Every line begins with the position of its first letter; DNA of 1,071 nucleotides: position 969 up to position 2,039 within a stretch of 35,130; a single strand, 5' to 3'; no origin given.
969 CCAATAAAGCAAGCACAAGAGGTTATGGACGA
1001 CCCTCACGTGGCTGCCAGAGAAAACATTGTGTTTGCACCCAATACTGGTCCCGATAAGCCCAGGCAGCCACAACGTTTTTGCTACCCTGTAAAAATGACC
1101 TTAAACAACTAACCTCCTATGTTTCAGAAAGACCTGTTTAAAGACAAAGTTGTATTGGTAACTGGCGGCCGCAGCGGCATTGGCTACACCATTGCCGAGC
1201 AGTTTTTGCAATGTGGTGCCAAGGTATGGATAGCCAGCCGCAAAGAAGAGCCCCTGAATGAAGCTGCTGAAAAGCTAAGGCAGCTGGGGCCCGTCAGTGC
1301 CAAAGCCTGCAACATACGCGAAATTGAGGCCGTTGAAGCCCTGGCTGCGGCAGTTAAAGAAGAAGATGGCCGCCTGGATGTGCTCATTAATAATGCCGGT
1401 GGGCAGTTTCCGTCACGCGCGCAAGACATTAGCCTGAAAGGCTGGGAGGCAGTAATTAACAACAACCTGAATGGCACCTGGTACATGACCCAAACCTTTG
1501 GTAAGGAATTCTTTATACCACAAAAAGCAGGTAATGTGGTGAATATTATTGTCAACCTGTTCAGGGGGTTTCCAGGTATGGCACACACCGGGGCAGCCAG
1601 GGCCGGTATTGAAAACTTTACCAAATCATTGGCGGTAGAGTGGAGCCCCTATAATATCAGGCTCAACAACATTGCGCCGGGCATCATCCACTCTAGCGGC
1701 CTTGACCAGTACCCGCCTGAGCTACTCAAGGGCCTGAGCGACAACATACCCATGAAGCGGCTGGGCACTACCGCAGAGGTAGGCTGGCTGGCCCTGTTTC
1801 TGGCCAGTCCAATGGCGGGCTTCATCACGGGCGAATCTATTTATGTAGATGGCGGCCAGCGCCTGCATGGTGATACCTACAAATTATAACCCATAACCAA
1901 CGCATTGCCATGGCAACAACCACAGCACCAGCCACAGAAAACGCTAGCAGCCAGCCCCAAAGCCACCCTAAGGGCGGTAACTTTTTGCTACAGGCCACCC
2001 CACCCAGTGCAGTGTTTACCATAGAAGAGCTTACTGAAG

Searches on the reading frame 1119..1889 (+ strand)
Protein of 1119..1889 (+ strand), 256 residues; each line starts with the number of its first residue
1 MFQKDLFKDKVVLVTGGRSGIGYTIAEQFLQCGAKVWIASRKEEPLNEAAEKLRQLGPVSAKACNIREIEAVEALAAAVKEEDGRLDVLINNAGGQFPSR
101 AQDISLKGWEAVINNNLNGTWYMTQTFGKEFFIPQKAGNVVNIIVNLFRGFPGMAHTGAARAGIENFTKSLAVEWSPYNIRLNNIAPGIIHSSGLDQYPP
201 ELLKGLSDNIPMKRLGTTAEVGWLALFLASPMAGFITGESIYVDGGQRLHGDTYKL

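Call 7: search_protein_families(library=pfam, proteins=[window:1119-1889:+], max_evalue=0.001)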
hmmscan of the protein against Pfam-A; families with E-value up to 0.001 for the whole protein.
window:1119-1889:+ (256 aa): 5 families
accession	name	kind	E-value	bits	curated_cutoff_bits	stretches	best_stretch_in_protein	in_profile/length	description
PF13561.12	adh_short_C2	-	4.7e-55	187.2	27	1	18-246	5-234/236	Enoyl-(Acyl carrier protein) reductase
PF00106.31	adh_short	-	1e-43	149.6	26.6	1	10-193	1-185/195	short chain dehydrogenase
PF08659.16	KR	-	4.4e-10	40.2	22.6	1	12-129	3-125/180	KR domain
PF23441.1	SDR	-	5.1e-05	23.2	27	1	9-191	7-195/258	SDR-like rossmann domain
PF01370.27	Epimerase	-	0.00043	20.2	20.9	1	12-124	1-99/240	NAD dependent epimerase/dehydratase family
